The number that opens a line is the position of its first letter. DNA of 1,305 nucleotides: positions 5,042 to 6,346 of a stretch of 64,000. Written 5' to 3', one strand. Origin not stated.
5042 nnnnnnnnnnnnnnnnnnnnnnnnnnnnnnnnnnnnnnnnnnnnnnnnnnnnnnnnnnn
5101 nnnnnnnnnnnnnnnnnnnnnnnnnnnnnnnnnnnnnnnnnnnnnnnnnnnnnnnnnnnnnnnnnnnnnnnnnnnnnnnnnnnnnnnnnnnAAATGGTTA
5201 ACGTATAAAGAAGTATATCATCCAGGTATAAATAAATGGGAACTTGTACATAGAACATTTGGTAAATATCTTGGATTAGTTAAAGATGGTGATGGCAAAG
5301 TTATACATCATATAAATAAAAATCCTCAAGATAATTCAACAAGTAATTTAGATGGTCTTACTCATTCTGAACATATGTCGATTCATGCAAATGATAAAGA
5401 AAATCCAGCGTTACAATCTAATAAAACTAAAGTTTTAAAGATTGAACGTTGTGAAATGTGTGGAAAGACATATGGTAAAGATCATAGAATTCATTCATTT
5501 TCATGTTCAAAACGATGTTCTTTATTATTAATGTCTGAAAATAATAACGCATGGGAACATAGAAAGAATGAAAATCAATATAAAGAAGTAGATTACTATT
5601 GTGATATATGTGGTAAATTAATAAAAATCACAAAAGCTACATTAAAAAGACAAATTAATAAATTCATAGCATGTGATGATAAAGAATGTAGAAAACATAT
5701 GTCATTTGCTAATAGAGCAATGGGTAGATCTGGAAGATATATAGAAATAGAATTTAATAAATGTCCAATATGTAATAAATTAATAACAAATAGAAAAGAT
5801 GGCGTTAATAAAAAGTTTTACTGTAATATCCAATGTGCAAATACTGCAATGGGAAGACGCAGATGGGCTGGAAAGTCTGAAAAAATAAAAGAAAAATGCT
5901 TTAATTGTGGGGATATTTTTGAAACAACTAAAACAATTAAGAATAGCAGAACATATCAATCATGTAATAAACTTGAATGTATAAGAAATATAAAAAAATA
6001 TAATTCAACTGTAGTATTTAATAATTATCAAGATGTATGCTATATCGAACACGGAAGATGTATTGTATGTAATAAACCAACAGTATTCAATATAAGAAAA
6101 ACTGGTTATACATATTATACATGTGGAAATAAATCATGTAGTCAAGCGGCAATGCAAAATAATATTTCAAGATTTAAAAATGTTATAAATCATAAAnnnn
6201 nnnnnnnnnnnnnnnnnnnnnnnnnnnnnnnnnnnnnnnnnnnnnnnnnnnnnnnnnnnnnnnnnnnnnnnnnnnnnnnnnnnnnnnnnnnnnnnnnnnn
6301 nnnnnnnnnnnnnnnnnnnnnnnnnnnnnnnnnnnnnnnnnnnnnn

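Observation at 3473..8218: Portal gene carrying two large inteins, each with an HNH endonuclease plus a tandem array of Cys4 zinc-ribbon repeats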

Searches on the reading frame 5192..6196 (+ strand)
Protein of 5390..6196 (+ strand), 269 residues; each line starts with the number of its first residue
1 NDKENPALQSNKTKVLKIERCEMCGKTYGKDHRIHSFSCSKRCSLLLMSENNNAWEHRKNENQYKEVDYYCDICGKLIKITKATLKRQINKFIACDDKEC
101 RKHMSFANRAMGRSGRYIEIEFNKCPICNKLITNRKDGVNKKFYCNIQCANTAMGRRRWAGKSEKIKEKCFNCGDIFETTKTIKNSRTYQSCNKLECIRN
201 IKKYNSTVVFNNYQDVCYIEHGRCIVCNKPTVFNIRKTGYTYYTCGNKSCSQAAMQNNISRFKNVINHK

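Call 6: search_protein_families(library=pfam, proteins=[window:5390-6196:+], max_evalue=10)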
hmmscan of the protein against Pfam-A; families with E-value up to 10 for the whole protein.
seq(269 aa): 2 families
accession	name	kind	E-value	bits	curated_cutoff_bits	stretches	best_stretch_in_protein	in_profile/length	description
PF04167.18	DUF402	-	0.045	14.4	23.9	0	53-75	14-34/68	Protein of unknown function (DUF402)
PF05414.17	DUF1717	-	0.16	12.8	27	1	132-149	52-69/78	Viral domain of unknown function (DUF1717)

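Call 7: search_protein_families(library=phrogs, proteins=[window:5390-6196:+], max_evalue=1)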
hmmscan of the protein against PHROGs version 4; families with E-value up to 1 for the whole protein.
seq(269 aa): 3 families
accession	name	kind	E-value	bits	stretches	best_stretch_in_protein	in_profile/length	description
phrog_1271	-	DNA, RNA and nucleotide metabolism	6.9e-05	23.4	2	19-157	117-246/361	HNH endonuclease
phrog_6601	-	unknown function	0.051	14.4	0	123-138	19-34/55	-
phrog_23499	-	unknown function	0.92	10.8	1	19-44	2-25/63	-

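Call 42: search_protein_representatives(alignment_id=A3)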
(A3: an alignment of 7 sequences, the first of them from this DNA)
Query: 7 sequences, 294 profile positions. Proteins with E-value up to 0.001 (for the whole library): 7102; up to 1e-10: 190; up to 1e-30: 20. The best 150 are listed.
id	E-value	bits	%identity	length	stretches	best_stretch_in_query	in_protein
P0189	1.8e-131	454.2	-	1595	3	4-282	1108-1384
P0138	5.1e-111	387.1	-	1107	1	1-286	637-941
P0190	4.4e-108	377.5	-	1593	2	2-286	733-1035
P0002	2.8e-100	351.9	-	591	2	1-290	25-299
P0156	1.8e-93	329.5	-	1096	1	1-264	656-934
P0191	3.9e-84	298.9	-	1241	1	3-289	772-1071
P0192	2.1e-74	266.9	-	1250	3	3-292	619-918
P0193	4.2e-70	252.8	-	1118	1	2-289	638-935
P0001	4.6e-69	249.4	-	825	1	1-193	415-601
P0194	7.1e-67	242.2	-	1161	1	3-279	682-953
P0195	7.1e-66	238.9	-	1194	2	2-283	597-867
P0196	3.0e-60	220.4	-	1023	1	1-191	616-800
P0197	5.2e-59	216.4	-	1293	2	2-244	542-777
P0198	9.4e-58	212.2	-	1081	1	2-288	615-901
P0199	6.3e-51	189.9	-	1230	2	2-280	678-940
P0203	1.2e-33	133.1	-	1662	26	69-159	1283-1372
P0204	2.3e-32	128.9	-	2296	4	5-95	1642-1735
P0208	4.3e-23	98.5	-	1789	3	5-80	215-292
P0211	5.3e-22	94.9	-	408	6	9-123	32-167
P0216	4.3e-20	88.6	-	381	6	20-121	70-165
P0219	8.6e-19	84.4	-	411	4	18-124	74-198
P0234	2.3e-16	76.4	-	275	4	34-118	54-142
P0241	1.0e-15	74.3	-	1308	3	5-123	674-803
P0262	2.6e-14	69.7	-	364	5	69-154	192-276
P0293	1.2e-12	64.2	-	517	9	89-159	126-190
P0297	2.0e-12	63.4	-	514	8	28-121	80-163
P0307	2.8e-12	63.0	-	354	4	33-69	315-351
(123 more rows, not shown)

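Call 45: search_protein_families(library=pfam, proteins=[P0211, P0216, P0234, P0297, P0203, P0293, P0307, P0262], max_evalue=0.01)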
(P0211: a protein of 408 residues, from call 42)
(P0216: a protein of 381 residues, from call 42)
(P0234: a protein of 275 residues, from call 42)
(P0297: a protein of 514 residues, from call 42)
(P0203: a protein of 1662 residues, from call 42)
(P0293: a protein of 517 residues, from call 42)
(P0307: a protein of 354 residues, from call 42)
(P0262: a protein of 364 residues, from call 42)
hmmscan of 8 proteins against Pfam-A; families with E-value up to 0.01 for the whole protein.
P0211 (408 aa): 2 families
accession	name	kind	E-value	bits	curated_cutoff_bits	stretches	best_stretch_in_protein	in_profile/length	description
PF13392.12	HNH_3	-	2e-16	59.8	24.8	1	47-90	3-46/46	HNH endonuclease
PF09889.16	DUF2116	-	2.3e-05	24.7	26.8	0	326-359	6-35/59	Probable treble clef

P0216 (381 aa): 13 families
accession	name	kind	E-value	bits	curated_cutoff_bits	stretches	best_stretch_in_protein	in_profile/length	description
PF13392.12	HNH_3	-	2.9e-11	43.2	24.8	1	69-114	3-44/46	HNH endonuclease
PF09889.16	DUF2116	-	3.2e-08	33.9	26.8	1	331-368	2-35/59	Probable treble clef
PF18112.7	Zn-C2H2_12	-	8.4e-08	32.9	23.2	0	254-270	1-17/27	Autophagy receptor zinc finger-C2H2 domain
PF22034.2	B129_C2H2-zf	-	2.2e-06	28.2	27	0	214-222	1-9/22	Uncharacterized protein B-129, C2H2 zinc finger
PF13894.12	zf-C2H2_4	-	5.3e-06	27.1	27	0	255-266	2-13/24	C2H2-type zinc finger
PF04423.19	Rad50_zn_hook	-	3.4e-05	24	24.3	0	295-309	21-34/52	Rad50 zinc hook motif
PF13913.12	zf-C2HC_2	-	5.7e-05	23.1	27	0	211-225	2-16/25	zinc-finger of a C2HC-type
PF13912.12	zf-C2H2_6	-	6.4e-05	23.3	25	0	256-265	4-13/27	C2H2-type zinc finger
PF23228.1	zf_PCFS4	-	0.00048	20.2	27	0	334-350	15-31/69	PCFS4 zinc finger domain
PF23550.1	zf_Tbcl_Rhp7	-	0.00097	19.1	27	0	334-342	6-14/39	DNA repair protein rhp7 treble clef domain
PF15750.11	UBZ_FAAP20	-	0.0011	19.2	25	0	254-268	2-16/35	Ubiquitin-binding zinc-finger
PF24460.1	DUF7575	-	0.0042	16.9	28.5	0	214-224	6-16/28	Domain of unknown function (DUF7575)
PF21349.2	RUBY_RBDX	-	0.0045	16.8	26.5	0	289-300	12-23/30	Rubrerythrin, rubredoxin-like domain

P0234 (275 aa): 1 family
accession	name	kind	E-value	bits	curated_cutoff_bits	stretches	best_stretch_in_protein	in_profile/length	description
PF13392.12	HNH_3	-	6.1e-16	58.2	24.8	1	40-83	3-46/46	HNH endonuclease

P0297 (514 aa): 10 families
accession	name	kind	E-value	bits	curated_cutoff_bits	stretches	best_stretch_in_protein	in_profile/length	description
PF13392.12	HNH_3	-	7.3e-13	48.4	24.8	1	70-112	3-44/46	HNH endonuclease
PF12855.13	Ecl1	-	2e-08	36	28.3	0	173-197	8-32/170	TORC1 inhibitor Ecl family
PF13913.12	zf-C2HC_2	-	1.4e-06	28.2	27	0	470-481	3-14/25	zinc-finger of a C2HC-type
PF13248.11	Zn_ribbon_3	-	3e-06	26.9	27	0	287-296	3-11/26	zinc-ribbon domain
PF13894.12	zf-C2H2_4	-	3.4e-05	24.6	27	0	132-142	1-11/24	C2H2-type zinc finger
PF14369.11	Zn_ribbon_19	-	7.1e-05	23.3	30.8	0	157-181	8-32/35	zinc-ribbon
PF18439.7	zf_UBZ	-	7.5e-05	22.8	25.6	0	288-304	4-20/32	Ubiquitin-Binding Zinc Finger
PF24460.1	DUF7575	-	0.00012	21.8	28.5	0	205-213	4-12/28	Domain of unknown function (DUF7575)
PF23475.1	zf-Tbcl_FmdE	-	0.0004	20.2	23.2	0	365-380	8-23/35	FmdE treble clef zinc finger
PF18112.7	Zn-C2H2_12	-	0.00098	19.9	23.2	0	436-446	1-11/27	Autophagy receptor zinc finger-C2H2 domain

P0203 (1662 aa): 4 families
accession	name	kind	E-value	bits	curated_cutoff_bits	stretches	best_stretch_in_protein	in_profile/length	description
PF08512.18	Rttp106-like_middle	-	1.2e-06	29.2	25.5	0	402-425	38-61/91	Histone chaperone Rttp106-like, middle domain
PF05766.18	NinG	-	1.1e-05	25.8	25.4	0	1466-1514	7-56/193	Bacteriophage Lambda NinG protein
PF08271.17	Zn_Ribbon_TF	-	0.0027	17.7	29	1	14-48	6-33/43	TFIIB zinc-binding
PF05560.16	Bt_P21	-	0.0047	17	25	0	1570-1616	45-95/182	Bacillus thuringiensis P21 molecular chaperone protein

P0293 (517 aa): 4 families
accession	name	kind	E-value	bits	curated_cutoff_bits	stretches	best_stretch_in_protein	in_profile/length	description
PF05766.18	NinG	-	2.1e-06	28.2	25.4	0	343-371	7-35/193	Bacteriophage Lambda NinG protein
PF09889.16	DUF2116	-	0.0012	19.1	26.8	0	128-162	4-35/59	Probable treble clef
PF18912.6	DZR_2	-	0.0044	17.3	27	0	94-148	9-53/56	Double zinc ribbon domain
PF10367.15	zf-Vps39_C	-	0.0089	16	24.7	0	92-104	9-21/41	Vacuolar sorting protein 39 C-terminal zinc finger domain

P0307 (354 aa): 8 families
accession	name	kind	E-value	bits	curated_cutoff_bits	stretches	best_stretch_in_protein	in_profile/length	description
PF13392.12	HNH_3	-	1.4e-13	50.7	24.8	1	300-345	2-46/46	HNH endonuclease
PF24445.1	DUF7564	-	1.2e-09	38.9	32.2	1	41-78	3-38/76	Family of unknown function (DUF7564)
PF13913.12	zf-C2HC_2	-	2.4e-06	27.5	27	0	171-181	3-13/25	zinc-finger of a C2HC-type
PF13894.12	zf-C2H2_4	-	2.8e-06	28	27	0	206-224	2-23/24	C2H2-type zinc finger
PF02892.21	zf-BED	-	4.7e-05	23.8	20.6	0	2-16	15-29/44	BED zinc finger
PF00096.32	zf-C2H2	-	9.9e-05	23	25.2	0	206-217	2-13/23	Zinc finger, C2H2 type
PF13248.11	Zn_ribbon_3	-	0.00018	21.3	27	0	129-145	3-18/26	zinc-ribbon domain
PF06467.20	zf-FCS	-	0.00025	21.2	22.4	0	2-29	3-36/39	MYM-type Zinc finger with FCS sequence motif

P0262 (364 aa): 4 families
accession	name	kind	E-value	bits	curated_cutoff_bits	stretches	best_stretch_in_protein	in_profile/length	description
PF23228.1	zf_PCFS4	-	0.00042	20.4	27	0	112-127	14-29/69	PCFS4 zinc finger domain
PF01160.23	Opiods_neuropep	-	0.00071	20.1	23.5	1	266-293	4-33/47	Vertebrate endogenous opioids neuropeptide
PF05766.18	NinG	-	0.0015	18.9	25.4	0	11-55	6-49/193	Bacteriophage Lambda NinG protein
PF22811.2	Zn_ribbon_NrdR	-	0.0047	17.3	27.2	0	61-74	28-41/42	Transcriptional repressor NrdR-like, N-terminal domain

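Call 46: search_protein_families(library=ncbifam, proteins=[P0211, P0216, P0234, P0297, P0203, P0293], max_evalue=0.01)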
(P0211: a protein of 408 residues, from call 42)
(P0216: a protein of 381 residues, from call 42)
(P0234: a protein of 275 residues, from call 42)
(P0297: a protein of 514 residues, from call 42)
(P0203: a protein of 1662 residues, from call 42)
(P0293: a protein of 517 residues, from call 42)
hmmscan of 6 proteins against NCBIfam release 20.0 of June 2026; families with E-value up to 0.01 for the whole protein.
P0211 (408 aa): 0 families

P0216 (381 aa): 0 families

P0234 (275 aa): 0 families

P0297 (514 aa): 3 families
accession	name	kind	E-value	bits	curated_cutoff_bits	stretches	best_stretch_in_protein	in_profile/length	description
NF002362.0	PRK01343.1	equivalog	0.00031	20.4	79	0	278-311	10-42/66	DNA gyrase inhibitor YacG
NF041913.1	HVO_2142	equivalog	0.00049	19.9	90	0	200-224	7-31/48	HVO_2142 family zinc finger protein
NF033497.1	rubre_like_arch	subfamily_domain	0.0096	15.6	32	0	205-218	17-30/34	rubrerythrin-like domain-containing protein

P0203 (1662 aa): 0 families

P0293 (517 aa): 1 family
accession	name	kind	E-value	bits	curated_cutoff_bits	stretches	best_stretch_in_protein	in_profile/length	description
NF001605.0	PRK00398.1-2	equivalog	0.0017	18.2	63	1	176-199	3-26/43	DNA-directed RNA polymerase subunit P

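Call 47: search_dna_similar(collection=phages, mode=protein, query=P0216, max_rows=25)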
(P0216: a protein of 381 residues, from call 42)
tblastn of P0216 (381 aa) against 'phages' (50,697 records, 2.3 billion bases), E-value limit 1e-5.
Records with a match: 29; places in all: 29; records where one place covers at least 80% of the query: 0.
Best place of each record, by identity: <60% 29.
By first word of the organism name: Mycobacterium 9; Clostridium 4; Pseudomonas 3; Salmonella 3; Lactobacillus 2; Escherichia 2; Vibrio 2; Mycolicibacterium 1; Bacteriophage 1; Exiguobacterium 1; and 1 more.
By host as written in the record: Mycobacterium smegmatis mc2 155 8; - 6; Lactobacillus paracasei 2; Pseudomonas aeruginosa strain PAO9505 2; Salmonella enterica 2; Vibrio breoganii 2; Mycolicibacterium smegmatis MC2 155 1; Mycobacterium smegmatis mc#155 1; and 5 more.
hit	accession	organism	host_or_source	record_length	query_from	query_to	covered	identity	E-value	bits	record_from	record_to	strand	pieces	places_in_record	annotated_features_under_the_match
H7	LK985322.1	Clostridium phage phiCDHM19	-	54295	57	276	58%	27.5%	3e-8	62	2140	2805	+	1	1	phiCDHM19_gp2: putative terminase large subunit protein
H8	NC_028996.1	Clostridium phage phiCDHM19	-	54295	57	276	58%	27.5%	3e-8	62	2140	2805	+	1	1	phiCDHM19_gp2: terminase large subunit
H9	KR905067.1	Lactobacillus phage CL2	Lactobacillus paracasei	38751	69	287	57%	27.4%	8e-12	73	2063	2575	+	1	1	HNH endonuclease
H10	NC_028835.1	Lactobacillus phage CL2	Lactobacillus paracasei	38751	69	287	57%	27.4%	8e-12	73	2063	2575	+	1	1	HNH endonuclease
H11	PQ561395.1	Escherichia phage Ec1-ASingh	-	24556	39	244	54%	29.1%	1e-11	72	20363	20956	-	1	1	record has no annotation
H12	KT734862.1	Pseudomonas phage PAE1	Pseudomonas aeruginosa strain PAO9505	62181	48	251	54%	28.0%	7e-12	73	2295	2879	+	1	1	putative nuclease | putative structural protein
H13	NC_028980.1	Pseudomonas phage PAE1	Pseudomonas aeruginosa strain PAO9505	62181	48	251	54%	28.0%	7e-12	73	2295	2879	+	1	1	HNH endonuclease | portal protein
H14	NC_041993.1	Mycobacterium phage Sebata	Mycobacterium smegmatis mc2 155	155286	167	367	53%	27.3%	9e-6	54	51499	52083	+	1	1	102: HNH endonuclease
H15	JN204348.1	Mycobacterium phage Sebata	Mycobacterium smegmatis mc2 155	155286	167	367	53%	27.3%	9e-6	54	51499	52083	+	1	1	102: hypothetical protein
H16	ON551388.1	Mycolicibacterium phage Kashi_SSH1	Mycolicibacterium smegmatis MC2 155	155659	167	367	53%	27.3%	9e-6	54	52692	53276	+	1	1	holliday junction resolvase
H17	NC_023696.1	Mycobacterium phage Dandelion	Mycobacterium smegmatis mc2 155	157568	167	367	53%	27.3%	9e-6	54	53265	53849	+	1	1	107: HNH endonuclease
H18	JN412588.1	Mycobacterium phage Dandelion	Mycobacterium smegmatis mc2 155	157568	167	367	53%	27.3%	9e-6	54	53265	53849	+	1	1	107: hypothetical protein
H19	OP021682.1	Mycobacterium phage IkeLoa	Mycobacterium smegmatis mc2 155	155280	167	367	53%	27.3%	1e-5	54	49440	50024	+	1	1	94: holliday junction resolvase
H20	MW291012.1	Mycobacterium phage StephanieG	Mycobacterium smegmatis mc#155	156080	167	367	53%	27.3%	1e-5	54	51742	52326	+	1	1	99: holliday junction resolvase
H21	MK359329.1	Mycobacterium phage Kamryn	Mycobacterium smegmatis mc2 155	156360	167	367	53%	27.3%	1e-5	54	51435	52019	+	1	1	100: hypothetical protein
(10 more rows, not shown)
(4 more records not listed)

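Call 76: list_cluster_members(proteins=[P0189, P0190, P0211, P0216, P0219, P0234, P0297, P0203, P0293, P0262])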
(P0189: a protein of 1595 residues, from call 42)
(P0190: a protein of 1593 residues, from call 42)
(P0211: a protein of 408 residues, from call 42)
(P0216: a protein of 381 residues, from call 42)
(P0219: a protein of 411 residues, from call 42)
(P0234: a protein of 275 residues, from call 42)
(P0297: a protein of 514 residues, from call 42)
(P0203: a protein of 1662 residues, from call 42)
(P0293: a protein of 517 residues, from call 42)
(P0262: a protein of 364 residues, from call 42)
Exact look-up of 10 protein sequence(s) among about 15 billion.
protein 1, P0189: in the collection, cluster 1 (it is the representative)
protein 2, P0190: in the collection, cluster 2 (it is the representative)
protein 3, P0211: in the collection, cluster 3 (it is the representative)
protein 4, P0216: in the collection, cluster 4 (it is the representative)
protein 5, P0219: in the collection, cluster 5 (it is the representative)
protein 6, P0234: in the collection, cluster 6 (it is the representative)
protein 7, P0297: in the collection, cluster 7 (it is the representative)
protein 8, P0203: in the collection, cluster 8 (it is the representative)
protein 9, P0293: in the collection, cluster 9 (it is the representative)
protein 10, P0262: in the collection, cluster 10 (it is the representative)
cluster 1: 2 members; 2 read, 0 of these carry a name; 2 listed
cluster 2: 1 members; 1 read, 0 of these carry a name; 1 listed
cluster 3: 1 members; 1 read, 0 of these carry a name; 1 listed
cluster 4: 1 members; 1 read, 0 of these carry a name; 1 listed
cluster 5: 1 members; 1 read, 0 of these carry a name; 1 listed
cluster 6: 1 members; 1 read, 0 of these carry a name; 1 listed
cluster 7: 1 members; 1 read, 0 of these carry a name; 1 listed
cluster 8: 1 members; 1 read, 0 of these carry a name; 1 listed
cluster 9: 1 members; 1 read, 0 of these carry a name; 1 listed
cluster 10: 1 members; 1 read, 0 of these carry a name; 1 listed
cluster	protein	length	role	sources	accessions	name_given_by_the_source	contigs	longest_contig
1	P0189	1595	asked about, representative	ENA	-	-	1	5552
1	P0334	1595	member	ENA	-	-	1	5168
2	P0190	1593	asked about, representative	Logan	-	-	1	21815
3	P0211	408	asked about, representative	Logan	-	-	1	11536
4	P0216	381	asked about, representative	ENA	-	-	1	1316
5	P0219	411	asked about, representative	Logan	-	-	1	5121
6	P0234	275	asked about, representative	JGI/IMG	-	-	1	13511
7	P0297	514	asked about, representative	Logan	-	-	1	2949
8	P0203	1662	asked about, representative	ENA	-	-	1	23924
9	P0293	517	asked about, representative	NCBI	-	-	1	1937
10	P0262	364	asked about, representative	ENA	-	-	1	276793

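Call 77: get_annotated_region(hit=H13, flank=3000)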
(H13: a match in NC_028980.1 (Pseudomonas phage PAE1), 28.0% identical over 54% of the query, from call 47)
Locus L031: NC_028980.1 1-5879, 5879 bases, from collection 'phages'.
description: Pseudomonas phage PAE1, complete genome.
organism: Pseudomonas phage PAE1 (NCBI taxid 1718273)
taxonomy: Viruses; Duplodnaviria; Heunggongvirae; Uroviricota; Caudoviricetes; Mesyanzhinovviridae; Rabinowitzvirinae; Yuavirus; Pseudomonas virus PAE1
host: Pseudomonas aeruginosa strain PAO9505; source: activated sludge wastewater sample; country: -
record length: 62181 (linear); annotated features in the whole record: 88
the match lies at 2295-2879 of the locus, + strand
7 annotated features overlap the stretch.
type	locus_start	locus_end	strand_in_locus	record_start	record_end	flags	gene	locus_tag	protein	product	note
CDS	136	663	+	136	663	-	-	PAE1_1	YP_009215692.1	terminase small subunit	Orf1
CDS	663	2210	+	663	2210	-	-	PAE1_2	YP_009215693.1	terminase large subunit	Orf2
CDS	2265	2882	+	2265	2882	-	-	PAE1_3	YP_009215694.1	HNH endonuclease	Orf3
CDS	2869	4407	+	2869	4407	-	-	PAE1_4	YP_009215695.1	portal protein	Orf4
CDS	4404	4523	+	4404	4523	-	-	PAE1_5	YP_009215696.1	hypothetical protein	Orf5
CDS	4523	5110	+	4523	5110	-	-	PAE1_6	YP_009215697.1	homing endonuclease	Orf6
CDS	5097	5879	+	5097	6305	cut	-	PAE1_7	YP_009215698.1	head morphogenesis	Orf7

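Call 78: get_annotated_region(hit=H8, flank=3000)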
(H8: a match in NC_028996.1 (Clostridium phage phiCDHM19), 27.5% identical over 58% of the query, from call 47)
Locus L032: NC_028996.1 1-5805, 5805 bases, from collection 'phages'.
description: Clostridium phage phiCDHM19, complete genome.
organism: Clostridium phage phiCDHM19 (NCBI taxid 1522092)
taxonomy: Viruses; Duplodnaviria; Heunggongvirae; Uroviricota; Caudoviricetes; Lubbockvirus; Lubbockvirus CDHM19
host: -; source: -; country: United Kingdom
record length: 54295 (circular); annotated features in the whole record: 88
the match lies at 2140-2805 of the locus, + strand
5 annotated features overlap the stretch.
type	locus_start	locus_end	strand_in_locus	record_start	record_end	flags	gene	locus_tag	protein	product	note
CDS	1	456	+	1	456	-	phiCDHM19_gp1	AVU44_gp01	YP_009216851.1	terminase small subunit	-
CDS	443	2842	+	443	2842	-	phiCDHM19_gp2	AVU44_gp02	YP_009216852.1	terminase large subunit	-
CDS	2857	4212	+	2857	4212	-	phiCDHM19_gp3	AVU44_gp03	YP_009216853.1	portal protein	-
CDS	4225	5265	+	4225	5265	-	phiCDHM19_gp4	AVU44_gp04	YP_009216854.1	minor head protein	-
CDS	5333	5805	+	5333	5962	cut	phiCDHM19_gp5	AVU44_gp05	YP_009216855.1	hypothetical protein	-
